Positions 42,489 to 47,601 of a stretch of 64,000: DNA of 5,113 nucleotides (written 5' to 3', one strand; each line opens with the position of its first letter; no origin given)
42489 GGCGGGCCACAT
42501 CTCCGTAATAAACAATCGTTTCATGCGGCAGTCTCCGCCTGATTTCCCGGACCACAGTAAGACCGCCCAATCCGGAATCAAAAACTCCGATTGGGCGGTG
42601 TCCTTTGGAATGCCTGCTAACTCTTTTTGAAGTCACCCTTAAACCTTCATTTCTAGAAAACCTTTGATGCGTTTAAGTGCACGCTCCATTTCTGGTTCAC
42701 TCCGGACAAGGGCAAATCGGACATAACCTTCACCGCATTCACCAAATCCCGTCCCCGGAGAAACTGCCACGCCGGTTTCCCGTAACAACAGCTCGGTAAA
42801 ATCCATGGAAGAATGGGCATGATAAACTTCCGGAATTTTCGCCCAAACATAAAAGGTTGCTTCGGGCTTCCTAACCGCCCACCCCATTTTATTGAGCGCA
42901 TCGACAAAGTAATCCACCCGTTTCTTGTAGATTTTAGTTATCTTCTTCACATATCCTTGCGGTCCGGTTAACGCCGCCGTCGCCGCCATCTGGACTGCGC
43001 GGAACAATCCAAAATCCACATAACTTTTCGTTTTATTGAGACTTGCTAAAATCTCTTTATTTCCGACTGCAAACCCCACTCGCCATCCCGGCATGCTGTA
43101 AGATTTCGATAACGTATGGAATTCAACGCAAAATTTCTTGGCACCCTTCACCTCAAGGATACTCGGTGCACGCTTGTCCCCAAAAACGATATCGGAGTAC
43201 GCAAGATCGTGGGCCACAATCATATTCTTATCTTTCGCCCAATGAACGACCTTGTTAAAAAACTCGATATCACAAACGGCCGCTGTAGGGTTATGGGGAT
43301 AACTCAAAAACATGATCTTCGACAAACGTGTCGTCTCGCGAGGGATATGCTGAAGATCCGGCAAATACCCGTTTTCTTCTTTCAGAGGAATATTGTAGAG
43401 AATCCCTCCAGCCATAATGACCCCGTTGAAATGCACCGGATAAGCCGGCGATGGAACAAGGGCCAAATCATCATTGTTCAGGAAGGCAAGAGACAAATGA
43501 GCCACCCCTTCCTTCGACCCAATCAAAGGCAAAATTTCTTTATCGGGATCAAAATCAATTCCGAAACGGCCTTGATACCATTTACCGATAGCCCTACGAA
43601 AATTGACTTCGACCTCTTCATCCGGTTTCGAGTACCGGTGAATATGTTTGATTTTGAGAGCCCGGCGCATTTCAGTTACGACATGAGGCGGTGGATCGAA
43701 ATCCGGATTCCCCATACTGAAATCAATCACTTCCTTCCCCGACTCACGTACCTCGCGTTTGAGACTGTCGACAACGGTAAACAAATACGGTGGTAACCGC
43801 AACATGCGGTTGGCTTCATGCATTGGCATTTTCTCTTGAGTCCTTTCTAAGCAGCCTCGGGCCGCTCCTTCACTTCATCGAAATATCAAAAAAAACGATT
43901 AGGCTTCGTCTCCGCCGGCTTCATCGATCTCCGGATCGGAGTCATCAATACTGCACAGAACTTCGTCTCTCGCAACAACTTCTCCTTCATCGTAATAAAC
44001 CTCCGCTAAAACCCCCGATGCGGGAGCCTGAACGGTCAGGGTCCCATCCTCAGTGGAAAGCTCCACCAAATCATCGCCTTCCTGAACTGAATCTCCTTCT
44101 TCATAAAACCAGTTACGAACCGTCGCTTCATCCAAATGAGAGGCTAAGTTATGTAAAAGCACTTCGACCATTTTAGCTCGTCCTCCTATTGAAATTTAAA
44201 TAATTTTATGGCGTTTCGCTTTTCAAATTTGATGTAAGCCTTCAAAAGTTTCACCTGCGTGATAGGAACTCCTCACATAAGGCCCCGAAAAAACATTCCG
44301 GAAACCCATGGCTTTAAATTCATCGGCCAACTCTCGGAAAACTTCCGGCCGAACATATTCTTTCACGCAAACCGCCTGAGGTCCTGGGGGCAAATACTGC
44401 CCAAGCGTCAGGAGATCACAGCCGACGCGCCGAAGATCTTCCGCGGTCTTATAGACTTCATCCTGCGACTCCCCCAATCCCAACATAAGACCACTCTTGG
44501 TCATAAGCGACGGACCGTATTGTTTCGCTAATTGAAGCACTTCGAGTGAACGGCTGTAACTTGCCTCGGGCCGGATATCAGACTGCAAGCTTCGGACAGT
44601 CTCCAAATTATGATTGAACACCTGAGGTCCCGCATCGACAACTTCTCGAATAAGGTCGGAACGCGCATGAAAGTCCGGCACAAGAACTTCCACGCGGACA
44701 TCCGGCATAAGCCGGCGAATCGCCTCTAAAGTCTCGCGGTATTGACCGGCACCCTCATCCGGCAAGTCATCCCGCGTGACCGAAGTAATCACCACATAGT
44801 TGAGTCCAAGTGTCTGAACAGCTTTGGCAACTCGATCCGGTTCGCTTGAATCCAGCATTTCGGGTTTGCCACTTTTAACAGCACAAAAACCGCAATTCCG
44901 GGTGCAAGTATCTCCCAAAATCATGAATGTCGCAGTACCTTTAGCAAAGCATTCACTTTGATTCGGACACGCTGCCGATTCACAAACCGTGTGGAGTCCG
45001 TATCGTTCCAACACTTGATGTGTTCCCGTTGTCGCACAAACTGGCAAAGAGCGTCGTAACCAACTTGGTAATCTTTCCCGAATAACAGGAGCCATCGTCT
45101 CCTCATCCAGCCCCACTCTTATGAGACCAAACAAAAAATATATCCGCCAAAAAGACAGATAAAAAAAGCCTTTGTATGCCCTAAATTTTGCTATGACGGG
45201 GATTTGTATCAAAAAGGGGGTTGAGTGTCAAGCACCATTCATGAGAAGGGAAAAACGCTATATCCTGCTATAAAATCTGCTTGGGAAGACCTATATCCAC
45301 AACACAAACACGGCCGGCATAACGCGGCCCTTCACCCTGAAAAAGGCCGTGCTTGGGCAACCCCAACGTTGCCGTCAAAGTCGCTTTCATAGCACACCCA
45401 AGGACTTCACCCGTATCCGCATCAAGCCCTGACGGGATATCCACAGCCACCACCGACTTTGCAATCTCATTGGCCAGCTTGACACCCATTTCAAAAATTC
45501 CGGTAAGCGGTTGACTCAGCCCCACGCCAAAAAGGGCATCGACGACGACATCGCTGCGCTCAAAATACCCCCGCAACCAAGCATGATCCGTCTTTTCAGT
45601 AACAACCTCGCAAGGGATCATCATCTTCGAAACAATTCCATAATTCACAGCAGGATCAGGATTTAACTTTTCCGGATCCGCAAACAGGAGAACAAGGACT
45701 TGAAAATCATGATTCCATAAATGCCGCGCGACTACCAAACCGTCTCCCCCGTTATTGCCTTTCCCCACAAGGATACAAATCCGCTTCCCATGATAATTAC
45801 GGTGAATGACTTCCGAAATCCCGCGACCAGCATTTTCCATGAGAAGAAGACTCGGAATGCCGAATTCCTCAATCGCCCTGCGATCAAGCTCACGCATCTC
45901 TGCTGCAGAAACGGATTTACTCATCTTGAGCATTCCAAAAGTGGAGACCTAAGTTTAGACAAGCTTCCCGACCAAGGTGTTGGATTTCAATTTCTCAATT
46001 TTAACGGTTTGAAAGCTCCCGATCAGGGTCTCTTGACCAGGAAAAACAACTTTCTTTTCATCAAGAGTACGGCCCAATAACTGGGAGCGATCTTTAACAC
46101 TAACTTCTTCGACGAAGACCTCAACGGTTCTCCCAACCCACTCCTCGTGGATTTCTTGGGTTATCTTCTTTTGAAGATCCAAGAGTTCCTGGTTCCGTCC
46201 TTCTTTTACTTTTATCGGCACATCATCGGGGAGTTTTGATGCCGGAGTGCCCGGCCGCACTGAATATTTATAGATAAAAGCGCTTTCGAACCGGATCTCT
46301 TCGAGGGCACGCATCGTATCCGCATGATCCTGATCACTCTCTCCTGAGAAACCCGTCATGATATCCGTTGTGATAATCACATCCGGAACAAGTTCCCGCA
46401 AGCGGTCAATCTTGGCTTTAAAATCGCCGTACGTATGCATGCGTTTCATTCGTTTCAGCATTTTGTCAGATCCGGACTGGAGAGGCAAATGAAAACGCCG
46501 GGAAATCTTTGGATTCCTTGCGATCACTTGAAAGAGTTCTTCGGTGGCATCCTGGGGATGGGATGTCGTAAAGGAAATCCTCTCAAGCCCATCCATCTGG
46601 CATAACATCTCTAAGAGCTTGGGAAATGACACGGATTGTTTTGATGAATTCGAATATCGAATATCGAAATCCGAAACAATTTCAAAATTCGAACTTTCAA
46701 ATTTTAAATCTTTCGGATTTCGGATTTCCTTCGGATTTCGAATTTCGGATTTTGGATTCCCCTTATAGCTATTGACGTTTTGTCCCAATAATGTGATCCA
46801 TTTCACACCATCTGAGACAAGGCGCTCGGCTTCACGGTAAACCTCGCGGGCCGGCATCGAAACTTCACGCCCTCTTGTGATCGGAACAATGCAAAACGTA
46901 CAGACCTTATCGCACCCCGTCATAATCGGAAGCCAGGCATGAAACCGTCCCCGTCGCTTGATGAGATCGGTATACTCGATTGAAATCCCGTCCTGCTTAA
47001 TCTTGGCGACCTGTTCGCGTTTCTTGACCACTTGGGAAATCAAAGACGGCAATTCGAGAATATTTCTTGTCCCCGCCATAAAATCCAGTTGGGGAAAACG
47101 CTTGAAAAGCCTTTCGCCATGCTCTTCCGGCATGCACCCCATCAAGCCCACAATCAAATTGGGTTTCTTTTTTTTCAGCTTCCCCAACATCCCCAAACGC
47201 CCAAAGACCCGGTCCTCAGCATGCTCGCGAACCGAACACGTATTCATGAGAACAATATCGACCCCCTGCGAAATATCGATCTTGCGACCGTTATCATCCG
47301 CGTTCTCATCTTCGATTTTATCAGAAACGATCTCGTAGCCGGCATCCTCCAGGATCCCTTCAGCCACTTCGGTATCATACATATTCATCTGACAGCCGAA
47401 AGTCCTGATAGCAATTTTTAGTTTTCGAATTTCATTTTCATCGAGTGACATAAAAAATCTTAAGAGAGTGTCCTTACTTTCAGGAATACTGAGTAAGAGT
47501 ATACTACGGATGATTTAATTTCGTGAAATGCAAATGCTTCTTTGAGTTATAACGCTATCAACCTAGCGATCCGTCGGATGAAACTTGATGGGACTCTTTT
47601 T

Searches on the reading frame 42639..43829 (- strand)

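Call 28: search_protein_families(library=pfam, proteins=[window:42639-43829:-], max_evalue=0.001)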
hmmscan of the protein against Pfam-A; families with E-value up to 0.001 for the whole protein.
window:42639-43829:- (396 aa): 1 family
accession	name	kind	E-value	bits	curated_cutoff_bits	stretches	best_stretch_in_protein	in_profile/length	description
PF00155.27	Aminotran_1_2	-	2.1e-64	218.4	19.7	1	33-388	2-361/361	Aminotransferase class I and II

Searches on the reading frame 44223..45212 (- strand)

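Call 28: search_protein_families(library=pfam, proteins=[window:44223-45212:-], max_evalue=0.001)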
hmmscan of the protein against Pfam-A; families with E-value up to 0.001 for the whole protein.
window:44223-45212:- (329 aa): 2 families
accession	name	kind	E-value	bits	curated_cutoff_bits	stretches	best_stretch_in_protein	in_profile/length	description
PF04055.27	Radical_SAM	-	3.9e-21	76.4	29.5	1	97-260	1-166/166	Radical SAM superfamily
PF16881.10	LIAS_N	-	0.00047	21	27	0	45-82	58-96/96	N-terminal domain of lipoyl synthase of Radical_SAM family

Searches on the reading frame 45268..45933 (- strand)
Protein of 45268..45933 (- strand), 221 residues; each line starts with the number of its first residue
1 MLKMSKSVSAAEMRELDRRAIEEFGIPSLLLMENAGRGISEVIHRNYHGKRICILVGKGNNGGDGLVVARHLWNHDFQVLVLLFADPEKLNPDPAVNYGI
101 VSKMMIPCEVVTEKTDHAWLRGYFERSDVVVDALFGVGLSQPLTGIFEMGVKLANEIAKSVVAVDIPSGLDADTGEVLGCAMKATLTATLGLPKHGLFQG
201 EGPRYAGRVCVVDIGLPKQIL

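Call 28: search_protein_families(library=pfam, proteins=[window:45268-45933:-], max_evalue=0.001)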
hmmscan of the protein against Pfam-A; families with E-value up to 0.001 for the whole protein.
window:45268-45933:- (221 aa): 1 family
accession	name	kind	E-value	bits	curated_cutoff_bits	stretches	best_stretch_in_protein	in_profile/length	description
PF03853.21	YjeF_N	-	7.1e-47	159.9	24.9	1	31-196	4-169/169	YjeF-related protein N-terminus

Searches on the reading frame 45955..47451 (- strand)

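Call 29: search_protein_families(library=pfam, proteins=[window:45955-47451:-], max_evalue=0.001)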
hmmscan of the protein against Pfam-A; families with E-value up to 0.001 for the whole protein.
window:45955-47451:- (498 aa): 3 families
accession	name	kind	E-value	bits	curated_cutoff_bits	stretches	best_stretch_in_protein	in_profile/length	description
PF04055.27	Radical_SAM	-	4.7e-24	85.9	29.5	1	175-382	2-165/166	Radical SAM superfamily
PF00919.26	UPF0004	-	4.8e-24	84.7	27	1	12-127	1-98/98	Uncharacterized protein family UPF0004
PF01938.26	TRAM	-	4.7e-11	42.8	21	1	439-498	4-61/61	TRAM domain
